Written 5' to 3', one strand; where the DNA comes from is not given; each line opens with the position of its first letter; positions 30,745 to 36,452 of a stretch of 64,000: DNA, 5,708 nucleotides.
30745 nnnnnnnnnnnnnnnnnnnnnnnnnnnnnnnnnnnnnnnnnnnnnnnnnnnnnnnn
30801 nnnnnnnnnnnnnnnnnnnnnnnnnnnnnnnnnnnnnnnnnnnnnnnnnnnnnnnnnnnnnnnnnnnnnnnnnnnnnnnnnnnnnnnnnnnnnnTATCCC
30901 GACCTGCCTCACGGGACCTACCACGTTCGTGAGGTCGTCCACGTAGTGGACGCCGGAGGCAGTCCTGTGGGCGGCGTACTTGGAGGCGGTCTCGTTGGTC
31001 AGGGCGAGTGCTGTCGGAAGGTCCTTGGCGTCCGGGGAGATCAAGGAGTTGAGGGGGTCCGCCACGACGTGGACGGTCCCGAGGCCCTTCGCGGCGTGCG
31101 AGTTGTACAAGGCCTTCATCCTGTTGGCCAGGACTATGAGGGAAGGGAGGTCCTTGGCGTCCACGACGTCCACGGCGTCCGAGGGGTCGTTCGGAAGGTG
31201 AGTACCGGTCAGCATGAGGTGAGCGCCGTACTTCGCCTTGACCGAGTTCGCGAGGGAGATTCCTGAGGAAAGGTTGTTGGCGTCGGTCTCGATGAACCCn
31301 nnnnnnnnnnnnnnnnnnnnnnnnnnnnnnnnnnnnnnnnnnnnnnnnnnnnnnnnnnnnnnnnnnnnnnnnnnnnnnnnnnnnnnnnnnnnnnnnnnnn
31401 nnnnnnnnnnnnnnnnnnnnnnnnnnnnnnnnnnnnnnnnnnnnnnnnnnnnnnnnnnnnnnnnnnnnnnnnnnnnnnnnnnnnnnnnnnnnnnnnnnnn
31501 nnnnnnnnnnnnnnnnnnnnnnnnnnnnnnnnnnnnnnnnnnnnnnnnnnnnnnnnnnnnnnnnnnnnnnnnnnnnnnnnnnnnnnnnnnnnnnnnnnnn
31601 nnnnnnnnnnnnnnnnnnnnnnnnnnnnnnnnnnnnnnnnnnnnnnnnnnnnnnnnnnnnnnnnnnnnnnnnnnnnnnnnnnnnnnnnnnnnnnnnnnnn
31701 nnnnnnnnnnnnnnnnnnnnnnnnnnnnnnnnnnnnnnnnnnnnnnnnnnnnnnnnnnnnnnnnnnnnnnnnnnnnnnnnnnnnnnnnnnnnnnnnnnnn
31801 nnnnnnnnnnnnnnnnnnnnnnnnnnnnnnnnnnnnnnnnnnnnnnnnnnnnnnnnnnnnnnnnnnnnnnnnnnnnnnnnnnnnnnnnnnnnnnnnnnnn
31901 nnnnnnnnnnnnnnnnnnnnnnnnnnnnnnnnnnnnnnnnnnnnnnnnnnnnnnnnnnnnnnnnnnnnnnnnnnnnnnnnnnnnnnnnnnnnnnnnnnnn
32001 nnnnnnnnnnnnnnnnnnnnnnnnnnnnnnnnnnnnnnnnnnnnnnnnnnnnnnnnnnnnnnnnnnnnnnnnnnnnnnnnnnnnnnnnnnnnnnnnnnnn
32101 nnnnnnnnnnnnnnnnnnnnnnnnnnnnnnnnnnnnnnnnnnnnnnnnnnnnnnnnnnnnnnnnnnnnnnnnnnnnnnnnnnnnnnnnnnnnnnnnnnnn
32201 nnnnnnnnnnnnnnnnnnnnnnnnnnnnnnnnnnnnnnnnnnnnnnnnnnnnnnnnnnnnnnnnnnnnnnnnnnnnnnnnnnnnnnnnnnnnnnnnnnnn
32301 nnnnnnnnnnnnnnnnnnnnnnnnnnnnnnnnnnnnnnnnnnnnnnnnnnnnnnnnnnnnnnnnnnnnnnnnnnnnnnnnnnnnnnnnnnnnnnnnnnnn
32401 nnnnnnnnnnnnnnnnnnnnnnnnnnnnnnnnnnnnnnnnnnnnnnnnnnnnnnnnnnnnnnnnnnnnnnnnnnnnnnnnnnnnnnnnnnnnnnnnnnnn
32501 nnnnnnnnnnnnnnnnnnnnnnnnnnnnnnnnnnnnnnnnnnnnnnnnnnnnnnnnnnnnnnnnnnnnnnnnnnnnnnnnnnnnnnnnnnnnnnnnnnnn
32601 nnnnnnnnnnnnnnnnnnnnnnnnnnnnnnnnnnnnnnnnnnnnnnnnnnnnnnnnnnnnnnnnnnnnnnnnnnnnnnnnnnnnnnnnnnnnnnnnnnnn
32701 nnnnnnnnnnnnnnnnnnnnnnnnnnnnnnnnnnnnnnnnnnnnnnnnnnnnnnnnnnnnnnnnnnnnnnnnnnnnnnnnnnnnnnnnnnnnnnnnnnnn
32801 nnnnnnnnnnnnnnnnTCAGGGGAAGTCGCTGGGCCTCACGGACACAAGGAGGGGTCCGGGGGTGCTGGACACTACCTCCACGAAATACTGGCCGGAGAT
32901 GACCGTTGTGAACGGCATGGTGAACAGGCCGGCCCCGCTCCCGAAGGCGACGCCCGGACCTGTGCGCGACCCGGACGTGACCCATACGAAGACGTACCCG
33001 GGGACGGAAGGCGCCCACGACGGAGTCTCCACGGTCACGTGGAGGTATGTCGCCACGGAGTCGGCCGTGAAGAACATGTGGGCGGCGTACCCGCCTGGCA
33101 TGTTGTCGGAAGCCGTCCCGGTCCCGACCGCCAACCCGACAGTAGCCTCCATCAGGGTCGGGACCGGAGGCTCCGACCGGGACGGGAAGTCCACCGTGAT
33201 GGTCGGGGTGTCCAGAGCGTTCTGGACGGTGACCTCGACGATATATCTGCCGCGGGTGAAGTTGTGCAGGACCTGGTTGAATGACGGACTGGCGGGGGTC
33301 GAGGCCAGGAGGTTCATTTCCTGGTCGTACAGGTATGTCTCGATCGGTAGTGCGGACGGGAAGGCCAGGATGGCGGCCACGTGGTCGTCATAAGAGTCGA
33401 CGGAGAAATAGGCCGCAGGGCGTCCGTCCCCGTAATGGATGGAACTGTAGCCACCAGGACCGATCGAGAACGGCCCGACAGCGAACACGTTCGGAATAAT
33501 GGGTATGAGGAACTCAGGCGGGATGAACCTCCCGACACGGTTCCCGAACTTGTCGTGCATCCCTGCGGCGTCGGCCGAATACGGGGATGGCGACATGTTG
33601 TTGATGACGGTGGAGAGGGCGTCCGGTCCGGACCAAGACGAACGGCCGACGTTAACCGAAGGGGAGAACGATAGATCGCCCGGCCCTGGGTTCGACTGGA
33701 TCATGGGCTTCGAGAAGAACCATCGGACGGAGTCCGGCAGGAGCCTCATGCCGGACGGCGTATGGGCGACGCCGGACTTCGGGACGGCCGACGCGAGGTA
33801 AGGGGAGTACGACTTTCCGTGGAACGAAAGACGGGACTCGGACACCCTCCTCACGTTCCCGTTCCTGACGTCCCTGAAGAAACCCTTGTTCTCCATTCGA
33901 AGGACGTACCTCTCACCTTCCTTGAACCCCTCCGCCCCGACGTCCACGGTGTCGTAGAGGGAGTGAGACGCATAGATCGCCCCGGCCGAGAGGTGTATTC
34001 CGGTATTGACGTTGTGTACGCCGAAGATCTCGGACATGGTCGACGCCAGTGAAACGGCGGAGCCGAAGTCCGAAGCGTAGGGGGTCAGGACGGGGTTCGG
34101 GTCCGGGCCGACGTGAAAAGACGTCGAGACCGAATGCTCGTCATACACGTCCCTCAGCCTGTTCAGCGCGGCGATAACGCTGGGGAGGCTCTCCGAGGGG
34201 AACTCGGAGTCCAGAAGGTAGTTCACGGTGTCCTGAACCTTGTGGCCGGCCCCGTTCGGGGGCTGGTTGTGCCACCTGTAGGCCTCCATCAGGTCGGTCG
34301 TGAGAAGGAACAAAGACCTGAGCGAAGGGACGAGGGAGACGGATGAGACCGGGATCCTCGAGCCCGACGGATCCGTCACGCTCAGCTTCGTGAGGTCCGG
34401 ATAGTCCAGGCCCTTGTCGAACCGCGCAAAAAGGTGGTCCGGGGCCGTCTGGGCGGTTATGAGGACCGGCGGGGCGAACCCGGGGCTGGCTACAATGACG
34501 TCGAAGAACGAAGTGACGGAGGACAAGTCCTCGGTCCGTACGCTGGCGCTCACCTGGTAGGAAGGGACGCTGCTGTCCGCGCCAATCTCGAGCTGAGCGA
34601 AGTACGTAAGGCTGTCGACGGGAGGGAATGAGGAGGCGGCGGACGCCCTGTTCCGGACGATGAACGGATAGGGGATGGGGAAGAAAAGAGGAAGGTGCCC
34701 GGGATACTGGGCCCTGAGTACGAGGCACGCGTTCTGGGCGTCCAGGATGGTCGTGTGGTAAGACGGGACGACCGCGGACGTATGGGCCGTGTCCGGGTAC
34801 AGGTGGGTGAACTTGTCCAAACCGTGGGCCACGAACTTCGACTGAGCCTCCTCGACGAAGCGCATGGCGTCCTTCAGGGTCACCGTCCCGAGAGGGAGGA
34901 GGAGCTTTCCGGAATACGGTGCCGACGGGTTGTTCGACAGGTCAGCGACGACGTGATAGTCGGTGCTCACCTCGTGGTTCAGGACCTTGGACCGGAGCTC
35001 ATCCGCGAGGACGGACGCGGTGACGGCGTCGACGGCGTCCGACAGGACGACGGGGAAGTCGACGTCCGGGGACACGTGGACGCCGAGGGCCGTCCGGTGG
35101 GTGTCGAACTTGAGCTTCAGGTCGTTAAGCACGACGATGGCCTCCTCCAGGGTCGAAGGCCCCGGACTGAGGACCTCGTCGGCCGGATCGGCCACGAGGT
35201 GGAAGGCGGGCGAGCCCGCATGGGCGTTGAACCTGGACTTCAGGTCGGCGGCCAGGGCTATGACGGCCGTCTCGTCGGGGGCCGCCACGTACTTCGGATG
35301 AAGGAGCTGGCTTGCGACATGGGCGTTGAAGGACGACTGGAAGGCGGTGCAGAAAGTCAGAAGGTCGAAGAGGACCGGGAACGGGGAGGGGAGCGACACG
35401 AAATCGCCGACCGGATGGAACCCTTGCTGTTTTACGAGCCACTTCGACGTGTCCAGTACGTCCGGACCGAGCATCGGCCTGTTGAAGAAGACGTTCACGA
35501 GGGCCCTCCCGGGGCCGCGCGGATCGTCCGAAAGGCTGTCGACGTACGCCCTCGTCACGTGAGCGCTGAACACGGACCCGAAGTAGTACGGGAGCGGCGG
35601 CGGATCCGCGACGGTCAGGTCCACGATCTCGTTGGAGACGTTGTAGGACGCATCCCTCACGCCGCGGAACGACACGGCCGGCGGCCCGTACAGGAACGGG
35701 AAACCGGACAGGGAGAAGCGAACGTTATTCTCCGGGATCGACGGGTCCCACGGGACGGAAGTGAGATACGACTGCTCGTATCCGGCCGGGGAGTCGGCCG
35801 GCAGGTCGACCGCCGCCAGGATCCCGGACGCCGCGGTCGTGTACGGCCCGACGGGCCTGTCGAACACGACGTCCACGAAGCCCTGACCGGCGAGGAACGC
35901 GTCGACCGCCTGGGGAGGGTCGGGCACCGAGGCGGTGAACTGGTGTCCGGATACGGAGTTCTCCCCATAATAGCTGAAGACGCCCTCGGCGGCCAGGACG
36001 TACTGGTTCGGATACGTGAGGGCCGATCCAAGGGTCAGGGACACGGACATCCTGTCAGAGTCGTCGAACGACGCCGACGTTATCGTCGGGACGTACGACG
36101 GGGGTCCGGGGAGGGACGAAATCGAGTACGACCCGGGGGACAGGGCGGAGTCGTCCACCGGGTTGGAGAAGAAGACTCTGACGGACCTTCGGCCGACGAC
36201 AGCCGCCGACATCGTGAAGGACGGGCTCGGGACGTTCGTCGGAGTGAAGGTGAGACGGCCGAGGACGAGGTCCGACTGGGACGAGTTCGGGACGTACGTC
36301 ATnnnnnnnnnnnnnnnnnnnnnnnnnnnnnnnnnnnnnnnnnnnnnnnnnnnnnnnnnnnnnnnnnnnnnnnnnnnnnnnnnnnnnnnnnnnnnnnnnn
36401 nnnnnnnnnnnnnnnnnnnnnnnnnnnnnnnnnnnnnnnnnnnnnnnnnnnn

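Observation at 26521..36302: Possibly undescribed ~32-residue repeat family shared by two adjacent giant proteins (2089 aa and 1161 aa)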

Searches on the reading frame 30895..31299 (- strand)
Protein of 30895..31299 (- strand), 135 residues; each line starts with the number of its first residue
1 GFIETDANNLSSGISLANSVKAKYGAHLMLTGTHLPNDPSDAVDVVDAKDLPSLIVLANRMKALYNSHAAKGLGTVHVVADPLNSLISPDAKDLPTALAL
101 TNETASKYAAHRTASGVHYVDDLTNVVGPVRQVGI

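Call 41: predict_structure(alignment_id=A2)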
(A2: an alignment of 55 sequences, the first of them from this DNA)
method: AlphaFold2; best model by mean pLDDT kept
length: 135 residues; sequences in the alignment: 55
mean_pLDDT: 96.8   pTM: 0.90
mean pLDDT of the five models: 96.8, 96.6, 96.5, 96.2, 95.9
residues with pLDDT >= 90: 127; 70-90: 5; 50-70: 3; < 50: 0
segments of 3 or more residues with pLDDT < 50: none
pLDDT, mean of each block of 10 residues (from residue 1): 90 98 99 98 98 99 99 98 98 99 99 98 97 77
secondary structure, 60 per line:
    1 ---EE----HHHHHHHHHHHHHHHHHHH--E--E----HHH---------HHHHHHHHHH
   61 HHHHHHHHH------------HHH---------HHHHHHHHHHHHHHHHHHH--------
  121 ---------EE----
elements in order: H10-28 H51-69 H94-112

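Call 44: fold_search(model_id=the predicted structure, library=pdb)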
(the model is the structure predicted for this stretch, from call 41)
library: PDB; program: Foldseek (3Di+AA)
matches with E <= 10: 17; with E <= 0.001: 0
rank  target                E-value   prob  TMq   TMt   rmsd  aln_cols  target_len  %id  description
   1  7yqm                  3.7e+00  0.02  0.19  0.05  14.8       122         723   12  2.9-angstrom cryo-EM structure of Ecoli malate synthase G (released 2023-03-29)
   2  9bj0_B                4.6e+00  0.03  0.26  0.15  13.6       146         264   11  Crystal structure of the periplasmic domain of IgaA from Escherichia coli (released 2024-07-17)
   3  4p1t                  5.2e+00  0.02  0.17  0.05  11.2        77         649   10  Crystal structure of the DBL3X-DBL4epsilon double domain from the extracellular part of VAR2CSA PfEMP1 from Plasmodium f (released 2015-03-04)
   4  3d85_C                5.5e+00  0.02  0.22  0.22  11.2       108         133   11  Crystal structure of IL-23 in complex with neutralizing FAB (released 2008-09-02)
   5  6p54_B                5.5e+00  0.01  0.21  0.12  16.1       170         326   13  Crystal structure of transpeptidase domain of PBP2 from Neisseria gonorrhoeae acylated by ceftriaxone (released 2019-08-07)
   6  8xku_C                6.2e+00  0.01  0.19  0.04  17.7       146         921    8  Cryo-EM structure of the Ycf2-FtsHi motor complex from Arabidopsis in ATP-bound state (released 2024-09-11)
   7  9cef_A                6.2e+00  0.01  0.16  0.11  12.7       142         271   15  Caulobacter crescentus FljN flagellar filament (symmetrized) (released 2024-08-28)
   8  1kwf_A                6.6e+00  0.01  0.21  0.11  12.7       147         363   14  Atomic Resolution Structure of an Inverting Glycosidase in Complex with Substrate (released 2002-03-13)
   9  6vqr_E                7.4e+00  0.01  0.17  0.10  14.9       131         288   14  CryoEM Structure of the PfFNT-inhibitor complex (released 2021-02-03)
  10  4grw_A                7.9e+00  0.02  0.23  0.23  10.8       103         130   13  Structure of a complex of human IL-23 with 3 Nanobodies (Llama vHHs) (released 2014-02-19)
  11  3a8r_B                8.4e+00  0.02  0.22  0.20  11.4       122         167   11  The structure of the N-terminal regulatory domain of a plant NADPH oxidase (released 2009-10-27)
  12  5yj6                  8.4e+00  0.01  0.16  0.05  13.8        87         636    9  The exoglucanase CelS from Clostridium thermocellum (released 2018-01-31)
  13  6dan_C                8.9e+00  0.01  0.15  0.07  13.6        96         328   14  PhdJ WT 2 Angstroms resolution (released 2019-04-10)
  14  3qwr_B                8.9e+00  0.01  0.23  0.22  10.7       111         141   11  Crystal structure of IL-23 in complex with an adnectin (released 2012-02-01)
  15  3iyl_W                8.9e+00  0.01  0.14  0.02  19.5        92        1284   15  Atomic CryoEM Structure of a Nonenveloped Virus Suggests How Membrane Penetration Protein is Primed for Cell Entry (released 2010-05-12)
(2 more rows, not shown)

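Call 53: fold_search(model_id=the predicted structure, library=viral)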
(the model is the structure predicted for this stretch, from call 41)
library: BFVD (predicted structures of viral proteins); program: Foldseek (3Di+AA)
matches with E <= 10: 33; with E <= 0.001: 0
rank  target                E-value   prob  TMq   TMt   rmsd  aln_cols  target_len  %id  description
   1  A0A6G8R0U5            2.9e+00  0.03  0.15  0.02  12.6        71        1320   15  (no name in the UniProt tables at hand)
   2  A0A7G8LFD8            3.2e+00  0.02  0.19  0.13  14.2       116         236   15  (no name in the UniProt tables at hand)
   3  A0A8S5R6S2            3.4e+00  0.10  0.26  0.09   5.5        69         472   14  Head protein [virus sp. ctxZT69]
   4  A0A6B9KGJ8            3.4e+00  0.02  0.18  0.09  16.9       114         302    9  Nucleocapsid protein [Guagua virus]
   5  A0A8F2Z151            3.6e+00  0.02  0.15  0.02  14.7       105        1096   14  RNA-dependent RNA polymerase [Gonipterus platensis Macula-Like virus]
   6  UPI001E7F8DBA         4.3e+00  0.02  0.19  0.13  18.0       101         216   16  (no name look-up for this kind of identifier)
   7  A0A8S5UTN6            5.2e+00  0.01  0.21  0.09  11.2       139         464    9  Uncharacterized protein [Myoviridae sp. ctYA416]
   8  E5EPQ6                5.5e+00  0.01  0.18  0.11  13.4       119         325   12  Uncharacterized protein [Acinetobacter phage Acj9]
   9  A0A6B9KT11            5.5e+00  0.01  0.15  0.03  15.0       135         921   11  Replicase [Insect-associated tymovirus 1]
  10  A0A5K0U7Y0            5.8e+00  0.05  0.24  0.08   6.8        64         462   11  Uncharacterized protein [Yasminevirus sp. GU-2018]
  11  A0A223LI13            6.1e+00  0.01  0.18  0.16  11.8       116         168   12  Uncharacterized protein [Erwinia phage vB_EamM_RisingSun]
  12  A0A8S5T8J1            6.5e+00  0.02  0.19  0.26  15.1        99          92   16  Uncharacterized protein [Myoviridae sp. ctjH82]
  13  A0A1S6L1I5            6.5e+00  0.01  0.16  0.12  14.4       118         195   16  (no name in the UniProt tables at hand)
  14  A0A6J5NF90            6.9e+00  0.03  0.30  0.18  10.6       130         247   10  Uncharacterized protein (Fragment) [uncultured Caudovirales phage]
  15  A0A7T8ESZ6            6.9e+00  0.02  0.15  0.14  14.5        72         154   17  (no name in the UniProt tables at hand)
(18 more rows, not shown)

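Call 76: search_solved_structures(query=A2, max_evalue=10, show_alignments=1)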
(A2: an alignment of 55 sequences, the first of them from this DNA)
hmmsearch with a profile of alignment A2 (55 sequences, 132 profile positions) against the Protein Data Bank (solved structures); distinct sequences matched with E-value up to 10: 6.
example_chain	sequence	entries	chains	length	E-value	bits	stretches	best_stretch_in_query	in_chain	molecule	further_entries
4bi5_A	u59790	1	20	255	0.039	17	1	24-55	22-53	TRIOSEPHOSPHATE ISOMERASE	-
4bi6_A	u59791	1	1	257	0.04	17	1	24-55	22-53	TRIOSEPHOSPHATE ISOMERASE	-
3pf3_A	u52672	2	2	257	0.04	17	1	24-55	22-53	Triosephosphate isomerase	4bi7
2dp3_A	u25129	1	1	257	0.04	17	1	24-55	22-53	Triosephosphate isomerase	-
8s35_M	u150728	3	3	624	0.3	14.2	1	100-127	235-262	DEAD/DEAH box helicase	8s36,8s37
8fjf_A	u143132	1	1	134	1.4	12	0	88-106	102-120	H10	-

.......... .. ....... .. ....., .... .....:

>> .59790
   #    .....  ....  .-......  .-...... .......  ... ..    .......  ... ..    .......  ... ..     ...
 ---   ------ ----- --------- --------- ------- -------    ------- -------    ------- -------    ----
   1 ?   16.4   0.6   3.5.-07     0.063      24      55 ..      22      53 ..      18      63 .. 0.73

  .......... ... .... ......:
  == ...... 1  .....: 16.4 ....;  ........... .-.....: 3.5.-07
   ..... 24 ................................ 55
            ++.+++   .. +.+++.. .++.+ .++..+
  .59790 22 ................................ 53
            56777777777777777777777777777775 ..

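Call 78: find_homologous_proteins(query=A2, max_evalue=1e-8)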
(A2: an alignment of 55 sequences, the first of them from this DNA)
Query A2 (55 sequences): 2094 candidates shared short words with the query, none scored E <= 1e-8.

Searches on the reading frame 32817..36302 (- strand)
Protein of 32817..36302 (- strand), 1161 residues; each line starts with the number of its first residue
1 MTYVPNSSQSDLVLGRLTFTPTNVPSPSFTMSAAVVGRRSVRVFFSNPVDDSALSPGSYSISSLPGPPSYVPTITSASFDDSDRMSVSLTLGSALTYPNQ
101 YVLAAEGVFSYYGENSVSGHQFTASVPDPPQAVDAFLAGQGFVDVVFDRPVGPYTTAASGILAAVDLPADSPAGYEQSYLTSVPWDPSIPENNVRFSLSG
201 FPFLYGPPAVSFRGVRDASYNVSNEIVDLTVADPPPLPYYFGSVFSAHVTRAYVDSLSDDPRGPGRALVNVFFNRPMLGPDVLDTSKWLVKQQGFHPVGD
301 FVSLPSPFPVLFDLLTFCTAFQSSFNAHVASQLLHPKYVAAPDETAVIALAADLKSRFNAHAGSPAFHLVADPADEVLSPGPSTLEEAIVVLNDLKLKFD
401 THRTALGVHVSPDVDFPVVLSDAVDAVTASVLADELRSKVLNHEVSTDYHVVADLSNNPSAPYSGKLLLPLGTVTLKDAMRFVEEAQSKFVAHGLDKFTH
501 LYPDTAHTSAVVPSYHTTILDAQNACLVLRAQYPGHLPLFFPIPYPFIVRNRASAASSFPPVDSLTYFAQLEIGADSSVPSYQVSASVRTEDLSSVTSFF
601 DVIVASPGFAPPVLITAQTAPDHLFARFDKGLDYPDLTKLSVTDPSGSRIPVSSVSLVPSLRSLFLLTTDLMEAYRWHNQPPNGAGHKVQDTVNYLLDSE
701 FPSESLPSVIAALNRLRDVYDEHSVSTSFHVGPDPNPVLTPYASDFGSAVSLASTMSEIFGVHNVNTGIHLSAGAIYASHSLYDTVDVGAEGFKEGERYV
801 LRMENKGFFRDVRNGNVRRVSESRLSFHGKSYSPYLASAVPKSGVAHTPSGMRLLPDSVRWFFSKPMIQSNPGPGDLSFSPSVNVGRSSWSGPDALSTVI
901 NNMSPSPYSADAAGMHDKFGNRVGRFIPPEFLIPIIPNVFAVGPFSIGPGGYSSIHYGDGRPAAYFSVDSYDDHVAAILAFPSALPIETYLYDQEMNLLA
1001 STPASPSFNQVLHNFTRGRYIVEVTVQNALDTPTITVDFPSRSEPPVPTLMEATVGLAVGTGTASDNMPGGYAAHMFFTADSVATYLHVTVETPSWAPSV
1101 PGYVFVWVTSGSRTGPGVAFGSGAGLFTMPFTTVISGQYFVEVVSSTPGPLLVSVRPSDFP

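Call 3: search_protein_families(library=pfam, proteins=[window:32817-36302:-], max_evalue=1)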
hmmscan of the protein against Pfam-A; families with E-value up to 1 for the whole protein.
window:32817-36302:- (1161 aa): 0 families

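Call 4: search_protein_families(library=phrogs, proteins=[window:32817-36302:-], max_evalue=0.1)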
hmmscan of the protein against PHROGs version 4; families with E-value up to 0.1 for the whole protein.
window:32817-36302:- (1161 aa): 0 families

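Call 10: search_dna_similar(query=window:32817-36302:-, collection=phages, mode=protein, max_rows=25)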
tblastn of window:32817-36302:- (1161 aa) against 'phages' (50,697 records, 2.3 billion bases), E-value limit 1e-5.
No match.

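Call 28: search_protein_families(library=ncbifam, proteins=[window:32817-36302:-], max_evalue=1)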
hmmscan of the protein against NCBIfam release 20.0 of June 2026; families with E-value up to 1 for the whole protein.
window:32817-36302:- (1161 aa): 0 families

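Call 87: search_solved_structures(query=window:32817-36302:-, max_evalue=1)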
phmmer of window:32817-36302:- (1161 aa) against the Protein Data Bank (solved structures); distinct sequences matched with E-value up to 1: 0.
